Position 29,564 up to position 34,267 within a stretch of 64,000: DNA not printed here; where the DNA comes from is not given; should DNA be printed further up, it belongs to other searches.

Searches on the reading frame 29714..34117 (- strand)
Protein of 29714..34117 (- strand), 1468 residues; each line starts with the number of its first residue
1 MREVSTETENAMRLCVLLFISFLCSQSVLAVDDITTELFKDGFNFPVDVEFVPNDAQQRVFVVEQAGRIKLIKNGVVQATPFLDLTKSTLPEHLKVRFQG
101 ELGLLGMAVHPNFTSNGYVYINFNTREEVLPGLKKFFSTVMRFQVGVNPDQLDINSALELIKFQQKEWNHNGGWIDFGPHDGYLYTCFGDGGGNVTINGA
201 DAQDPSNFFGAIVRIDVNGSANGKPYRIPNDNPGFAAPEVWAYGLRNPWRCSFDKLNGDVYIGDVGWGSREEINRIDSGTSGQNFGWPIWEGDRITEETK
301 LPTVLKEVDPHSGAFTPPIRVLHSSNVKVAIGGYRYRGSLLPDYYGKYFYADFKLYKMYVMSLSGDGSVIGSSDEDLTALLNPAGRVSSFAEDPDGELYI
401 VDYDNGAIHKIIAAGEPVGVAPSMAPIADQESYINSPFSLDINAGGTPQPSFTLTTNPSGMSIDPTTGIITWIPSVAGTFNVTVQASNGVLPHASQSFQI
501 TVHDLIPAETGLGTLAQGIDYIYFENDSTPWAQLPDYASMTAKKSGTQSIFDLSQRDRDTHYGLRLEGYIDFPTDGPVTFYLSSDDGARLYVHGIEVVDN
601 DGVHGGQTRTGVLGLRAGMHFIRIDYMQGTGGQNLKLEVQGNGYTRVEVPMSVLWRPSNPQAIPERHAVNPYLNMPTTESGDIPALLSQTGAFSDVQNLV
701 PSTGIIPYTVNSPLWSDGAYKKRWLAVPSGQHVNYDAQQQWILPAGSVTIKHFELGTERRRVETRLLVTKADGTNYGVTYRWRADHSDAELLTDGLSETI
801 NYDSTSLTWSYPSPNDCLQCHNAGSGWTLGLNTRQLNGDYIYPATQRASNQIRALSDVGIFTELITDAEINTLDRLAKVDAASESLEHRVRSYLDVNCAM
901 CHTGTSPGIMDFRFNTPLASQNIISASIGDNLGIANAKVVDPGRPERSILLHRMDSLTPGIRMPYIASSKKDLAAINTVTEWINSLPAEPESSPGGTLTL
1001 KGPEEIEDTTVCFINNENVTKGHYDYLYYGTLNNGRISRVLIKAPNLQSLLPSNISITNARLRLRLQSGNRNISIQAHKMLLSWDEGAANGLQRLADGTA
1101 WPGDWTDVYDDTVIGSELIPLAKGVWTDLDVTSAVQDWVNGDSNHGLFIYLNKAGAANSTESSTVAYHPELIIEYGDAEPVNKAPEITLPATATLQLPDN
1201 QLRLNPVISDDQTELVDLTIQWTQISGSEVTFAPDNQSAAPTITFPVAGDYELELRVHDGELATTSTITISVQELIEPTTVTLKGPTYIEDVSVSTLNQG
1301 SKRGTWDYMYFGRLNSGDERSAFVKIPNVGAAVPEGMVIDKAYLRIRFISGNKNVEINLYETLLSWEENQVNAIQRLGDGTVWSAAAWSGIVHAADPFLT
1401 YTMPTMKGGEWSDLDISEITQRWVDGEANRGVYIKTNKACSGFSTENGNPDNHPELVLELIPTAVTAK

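Call 63: search_protein_families(library=pfam, proteins=[window:29714-34117:-], max_evalue=0.00001)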
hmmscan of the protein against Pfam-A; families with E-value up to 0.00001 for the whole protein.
window:29714-34117:- (1468 aa): 7 families
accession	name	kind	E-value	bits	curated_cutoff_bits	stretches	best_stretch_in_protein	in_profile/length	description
PF07995.17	GSDH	-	3e-38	132.4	25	1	44-408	2-330/332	Glucose / Sorbosone dehydrogenase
PF07691.17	PA14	-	1.5e-14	54.4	24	1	555-649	39-143/147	PA14 domain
PF05345.18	He_PIG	-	1.6e-12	48.1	24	1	422-502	2-95/96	Putative Ig domain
PF24517.2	CBM96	-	1.2e-07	32.2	26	0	1123-1174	111-163/164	Carbohydrate-binding module family 96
PF22352.2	K319L-like_PKD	-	7.5e-07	29.5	27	1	1193-1272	5-84/84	K319L-like, PKD domain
PF00688.24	TGFb_propeptide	-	3.7e-06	27.2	25.8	0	1114-1154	171-212/242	TGF-beta propeptide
PF00801.26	PKD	-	4.5e-06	27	23.5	0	1215-1272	27-80/80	PKD domain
